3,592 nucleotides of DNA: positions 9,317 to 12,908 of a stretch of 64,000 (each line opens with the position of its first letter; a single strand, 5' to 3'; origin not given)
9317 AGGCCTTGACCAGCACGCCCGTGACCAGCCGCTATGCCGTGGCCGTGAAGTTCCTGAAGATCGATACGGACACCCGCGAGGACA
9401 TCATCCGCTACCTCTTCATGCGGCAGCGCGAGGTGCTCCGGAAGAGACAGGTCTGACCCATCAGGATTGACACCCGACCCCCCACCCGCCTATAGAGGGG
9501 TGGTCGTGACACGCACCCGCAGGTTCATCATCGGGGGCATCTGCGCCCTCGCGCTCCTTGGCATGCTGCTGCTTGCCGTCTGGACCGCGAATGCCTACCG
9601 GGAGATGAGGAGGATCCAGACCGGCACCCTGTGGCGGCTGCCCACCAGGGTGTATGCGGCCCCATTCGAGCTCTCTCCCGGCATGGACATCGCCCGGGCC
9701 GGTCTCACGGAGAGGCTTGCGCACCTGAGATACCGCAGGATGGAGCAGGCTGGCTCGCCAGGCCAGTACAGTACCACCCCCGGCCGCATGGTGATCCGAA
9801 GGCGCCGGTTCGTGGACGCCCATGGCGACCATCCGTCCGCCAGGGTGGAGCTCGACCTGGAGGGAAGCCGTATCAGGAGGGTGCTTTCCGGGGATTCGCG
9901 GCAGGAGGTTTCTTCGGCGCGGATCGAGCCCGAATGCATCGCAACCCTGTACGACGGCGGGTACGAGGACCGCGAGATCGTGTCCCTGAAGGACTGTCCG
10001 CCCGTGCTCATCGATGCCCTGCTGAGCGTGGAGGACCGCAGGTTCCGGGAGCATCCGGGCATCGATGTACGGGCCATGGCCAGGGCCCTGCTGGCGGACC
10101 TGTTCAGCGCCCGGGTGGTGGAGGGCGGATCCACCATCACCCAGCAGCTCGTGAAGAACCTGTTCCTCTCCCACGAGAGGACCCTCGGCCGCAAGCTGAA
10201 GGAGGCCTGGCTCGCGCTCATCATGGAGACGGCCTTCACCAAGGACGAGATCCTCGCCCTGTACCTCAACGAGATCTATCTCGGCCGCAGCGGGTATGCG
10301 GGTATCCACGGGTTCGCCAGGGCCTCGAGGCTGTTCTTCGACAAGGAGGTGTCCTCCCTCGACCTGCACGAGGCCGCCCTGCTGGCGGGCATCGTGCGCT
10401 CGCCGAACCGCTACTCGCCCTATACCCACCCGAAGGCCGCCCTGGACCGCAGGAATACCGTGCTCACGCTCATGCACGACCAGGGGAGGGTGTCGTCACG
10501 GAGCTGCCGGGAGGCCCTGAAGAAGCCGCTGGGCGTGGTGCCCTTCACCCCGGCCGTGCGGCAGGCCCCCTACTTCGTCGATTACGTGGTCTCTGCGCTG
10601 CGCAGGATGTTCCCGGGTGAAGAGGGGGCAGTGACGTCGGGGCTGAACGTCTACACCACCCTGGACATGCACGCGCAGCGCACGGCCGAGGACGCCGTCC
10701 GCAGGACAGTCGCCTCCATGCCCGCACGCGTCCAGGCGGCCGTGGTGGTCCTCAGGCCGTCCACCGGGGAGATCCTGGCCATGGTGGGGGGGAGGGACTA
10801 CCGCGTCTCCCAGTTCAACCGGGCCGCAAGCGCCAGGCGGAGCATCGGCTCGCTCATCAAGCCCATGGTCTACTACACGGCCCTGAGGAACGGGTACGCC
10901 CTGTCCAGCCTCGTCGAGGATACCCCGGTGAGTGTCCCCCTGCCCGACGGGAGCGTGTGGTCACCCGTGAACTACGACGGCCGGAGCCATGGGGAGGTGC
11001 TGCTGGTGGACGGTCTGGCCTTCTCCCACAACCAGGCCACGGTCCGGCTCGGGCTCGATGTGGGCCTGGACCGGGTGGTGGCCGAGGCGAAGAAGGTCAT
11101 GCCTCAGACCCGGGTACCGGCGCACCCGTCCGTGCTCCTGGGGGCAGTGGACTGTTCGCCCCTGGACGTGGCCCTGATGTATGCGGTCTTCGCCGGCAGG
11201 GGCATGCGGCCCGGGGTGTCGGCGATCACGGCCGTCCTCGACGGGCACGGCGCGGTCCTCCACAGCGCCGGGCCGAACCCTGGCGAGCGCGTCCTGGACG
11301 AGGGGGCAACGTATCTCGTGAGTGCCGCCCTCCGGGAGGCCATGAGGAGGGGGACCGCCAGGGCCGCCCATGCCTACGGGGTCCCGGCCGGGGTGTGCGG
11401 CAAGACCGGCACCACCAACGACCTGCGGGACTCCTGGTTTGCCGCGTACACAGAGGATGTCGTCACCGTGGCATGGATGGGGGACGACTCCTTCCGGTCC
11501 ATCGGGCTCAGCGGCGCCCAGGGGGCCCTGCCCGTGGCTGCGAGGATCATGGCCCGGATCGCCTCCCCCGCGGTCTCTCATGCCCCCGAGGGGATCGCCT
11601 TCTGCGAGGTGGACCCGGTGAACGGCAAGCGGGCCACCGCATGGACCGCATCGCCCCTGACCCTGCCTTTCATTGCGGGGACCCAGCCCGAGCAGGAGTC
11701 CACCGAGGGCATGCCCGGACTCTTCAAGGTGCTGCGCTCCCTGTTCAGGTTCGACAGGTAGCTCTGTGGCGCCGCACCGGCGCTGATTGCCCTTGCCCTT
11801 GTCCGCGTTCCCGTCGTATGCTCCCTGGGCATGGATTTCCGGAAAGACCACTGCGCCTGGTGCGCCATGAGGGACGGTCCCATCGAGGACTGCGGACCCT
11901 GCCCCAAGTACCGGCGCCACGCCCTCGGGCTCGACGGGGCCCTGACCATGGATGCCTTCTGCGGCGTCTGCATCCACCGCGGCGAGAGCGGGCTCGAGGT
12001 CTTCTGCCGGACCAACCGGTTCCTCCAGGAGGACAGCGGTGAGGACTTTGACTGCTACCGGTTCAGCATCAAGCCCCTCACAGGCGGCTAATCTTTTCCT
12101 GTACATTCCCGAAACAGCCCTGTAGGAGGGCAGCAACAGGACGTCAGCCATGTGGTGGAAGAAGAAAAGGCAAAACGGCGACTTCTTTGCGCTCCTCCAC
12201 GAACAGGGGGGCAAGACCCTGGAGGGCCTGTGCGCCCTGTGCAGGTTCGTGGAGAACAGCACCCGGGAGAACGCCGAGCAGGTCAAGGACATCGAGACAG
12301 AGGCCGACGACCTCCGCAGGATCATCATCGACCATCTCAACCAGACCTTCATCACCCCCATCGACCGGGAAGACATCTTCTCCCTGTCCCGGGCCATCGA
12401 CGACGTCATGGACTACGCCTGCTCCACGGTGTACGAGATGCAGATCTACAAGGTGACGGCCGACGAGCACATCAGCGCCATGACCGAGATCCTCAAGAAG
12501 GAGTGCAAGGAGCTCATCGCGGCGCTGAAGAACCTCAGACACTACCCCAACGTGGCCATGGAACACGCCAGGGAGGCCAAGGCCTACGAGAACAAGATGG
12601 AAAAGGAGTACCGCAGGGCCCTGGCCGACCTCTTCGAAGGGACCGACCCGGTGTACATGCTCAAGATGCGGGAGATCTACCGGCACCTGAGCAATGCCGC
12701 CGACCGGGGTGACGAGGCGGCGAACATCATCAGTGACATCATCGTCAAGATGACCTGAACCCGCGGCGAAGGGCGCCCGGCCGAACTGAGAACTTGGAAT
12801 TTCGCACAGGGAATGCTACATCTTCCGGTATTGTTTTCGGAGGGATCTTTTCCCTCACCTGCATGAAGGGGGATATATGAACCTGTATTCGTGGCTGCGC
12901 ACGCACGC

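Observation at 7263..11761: Compact c-di-GMP module: GGDEF cyclase - PilZ effector - class A penicillin-binding protein in one apparent operon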

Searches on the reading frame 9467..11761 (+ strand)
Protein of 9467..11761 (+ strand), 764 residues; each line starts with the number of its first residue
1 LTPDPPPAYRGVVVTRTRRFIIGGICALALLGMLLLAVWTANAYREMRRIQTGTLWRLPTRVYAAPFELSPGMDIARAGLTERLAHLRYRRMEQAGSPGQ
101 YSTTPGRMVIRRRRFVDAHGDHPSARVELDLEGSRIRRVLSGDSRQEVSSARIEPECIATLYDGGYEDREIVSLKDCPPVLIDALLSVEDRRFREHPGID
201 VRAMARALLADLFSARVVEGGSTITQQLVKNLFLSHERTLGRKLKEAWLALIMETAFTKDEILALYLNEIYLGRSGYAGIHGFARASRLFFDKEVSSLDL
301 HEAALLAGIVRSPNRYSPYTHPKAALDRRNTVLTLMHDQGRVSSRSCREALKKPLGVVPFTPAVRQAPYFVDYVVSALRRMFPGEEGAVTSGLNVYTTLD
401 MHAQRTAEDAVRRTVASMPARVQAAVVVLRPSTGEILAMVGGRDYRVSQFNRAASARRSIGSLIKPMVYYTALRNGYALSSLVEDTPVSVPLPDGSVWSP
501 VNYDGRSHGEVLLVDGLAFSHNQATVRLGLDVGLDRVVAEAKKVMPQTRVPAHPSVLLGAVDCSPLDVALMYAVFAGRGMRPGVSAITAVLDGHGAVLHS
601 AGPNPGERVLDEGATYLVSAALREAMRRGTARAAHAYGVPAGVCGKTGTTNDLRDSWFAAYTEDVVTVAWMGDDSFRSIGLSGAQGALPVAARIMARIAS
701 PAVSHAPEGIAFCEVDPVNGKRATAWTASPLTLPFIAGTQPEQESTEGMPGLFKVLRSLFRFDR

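Call 3: search_protein_families(library=pfam, proteins=[window:9467-11761:+], max_evalue=0.01)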
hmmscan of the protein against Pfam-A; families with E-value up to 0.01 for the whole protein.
window:9467-11761:+ (764 aa): 3 families
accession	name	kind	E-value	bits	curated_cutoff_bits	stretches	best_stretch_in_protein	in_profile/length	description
PF00912.28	Transgly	-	8.9e-63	211.4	27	1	165-336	10-177/178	Transglycosylase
PF00905.27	Transpeptidase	-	9.7e-18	64.8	22.1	1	425-675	2-281/299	Penicillin binding protein transpeptidase domain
PF14814.11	UB2H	-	4.9e-16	59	27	1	69-152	1-84/85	Bifunctional transglycosylase second domain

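Call 4: search_protein_families(library=ncbifam, proteins=[window:9467-11761:+], max_evalue=0.01)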
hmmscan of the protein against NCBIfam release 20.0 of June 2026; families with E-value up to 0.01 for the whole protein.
window:9467-11761:+ (764 aa): 16 families
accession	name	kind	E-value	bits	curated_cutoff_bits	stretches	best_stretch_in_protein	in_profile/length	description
TIGR02071.1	PBP_1b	equivalog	1.4e-202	674.7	717.75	1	27-742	5-726/729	penicillin-binding protein 1B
NF007061.0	PRK09506.1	equivalog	1.2e-159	532.7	1120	1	16-717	58-766/825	bifunctional glycosyl transferase/transpeptidase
TIGR02074.1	PBP_1a_fam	subfamily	5.9e-151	503.9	508.75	1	169-698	2-532/535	PBP1A family penicillin-binding protein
NF011423.0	PRK14850.1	equivalog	2.7e-141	472.5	1275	1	29-716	17-711/764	penicillin-binding protein 1b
NF051885.1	tranpepglycosPbpC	equivalog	6.6e-114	381.8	900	1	171-679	77-573/632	multimodular transpeptidase-transglycosylase PbpC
TIGR02073.1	PBP_1c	equivalog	2.5e-91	307.4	494.2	1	172-744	36-589/728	penicillin-binding protein 1C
NF008643.0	PRK11636.1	equivalog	6.3e-90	302.6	1263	3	167-416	64-308/850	peptidoglycan glycosyltransferase/peptidoglycan DD-transpeptidase MrcA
NF038276.1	strep_PBP2A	exception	6.9e-71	239.4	1100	1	172-674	99-609/716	penicillin-binding protein PBP2A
NF038272.1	strep_PBP1A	exception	7.6e-65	219.4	1075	1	152-655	52-564/658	penicillin-binding protein PBP1A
NF008414.0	PRK11240.1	equivalog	5e-54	183.6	1121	1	170-695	65-561/774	peptidoglycan glycosyltransferase PbpC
NF038274.1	strep_PBP1B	exception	5.7e-45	153.9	1225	2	181-324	94-238/745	penicillin-binding protein PBP1B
TIGR02070.1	mono_pep_trsgly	equivalog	6.1e-36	124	182.65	1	169-333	55-214/224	monofunctional biosynthetic peptidoglycan transglycosylase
NF010008.0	PRK13481.1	equivalog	5.2e-30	104.7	270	1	170-352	81-265/269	glycosyltransferase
TIGR03423.1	pbp2_mrdA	equivalog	8.8e-17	60.9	455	2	388-440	222-266/593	penicillin-binding protein 2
TIGR02214.1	spoVD_pbp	equivalog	9.2e-06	24.2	688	0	576-655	423-499/636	stage V sporulation protein D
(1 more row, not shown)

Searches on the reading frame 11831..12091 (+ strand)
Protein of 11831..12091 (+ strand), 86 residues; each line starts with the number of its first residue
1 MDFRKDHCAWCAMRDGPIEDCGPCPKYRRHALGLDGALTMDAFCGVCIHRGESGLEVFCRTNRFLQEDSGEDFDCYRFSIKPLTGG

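Call 3: search_protein_families(library=pfam, proteins=[window:11831-12091:+], max_evalue=0.01)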
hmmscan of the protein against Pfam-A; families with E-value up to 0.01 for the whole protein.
window:11831-12091:+ (86 aa): 0 families

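Call 4: search_protein_families(library=ncbifam, proteins=[window:11831-12091:+], max_evalue=0.01)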
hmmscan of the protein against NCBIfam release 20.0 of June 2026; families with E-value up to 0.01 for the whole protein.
window:11831-12091:+ (86 aa): 0 families

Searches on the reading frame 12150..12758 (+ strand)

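Call 3: search_protein_families(library=pfam, proteins=[window:12150-12758:+], max_evalue=0.01)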
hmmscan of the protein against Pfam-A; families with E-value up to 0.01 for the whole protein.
window:12150-12758:+ (202 aa): 2 families
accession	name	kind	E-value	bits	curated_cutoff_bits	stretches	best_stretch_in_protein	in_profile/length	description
PF01865.21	PhoU_div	-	9e-18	64.8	24.4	1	21-199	25-213/214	Protein of unknown function DUF47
PF16836.11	PSY3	-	0.0069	16.4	25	0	96-150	75-129/215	Shu complex component Psy3, DNA-binding description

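Call 4: search_protein_families(library=ncbifam, proteins=[window:12150-12758:+], max_evalue=0.01)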
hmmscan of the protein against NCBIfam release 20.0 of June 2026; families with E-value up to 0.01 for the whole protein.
window:12150-12758:+ (202 aa): 2 families
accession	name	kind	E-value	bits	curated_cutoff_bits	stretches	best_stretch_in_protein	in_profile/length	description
TIGR00153.1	TIGR00153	hypoth_equivalog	9e-11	41.9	104.3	1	17-200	24-215/217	TIGR00153 family protein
NF033449.0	BREX_PglZ_3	exception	0.0096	14.2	250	0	32-183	217-356/642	BREX-3 system phosphatase PglZ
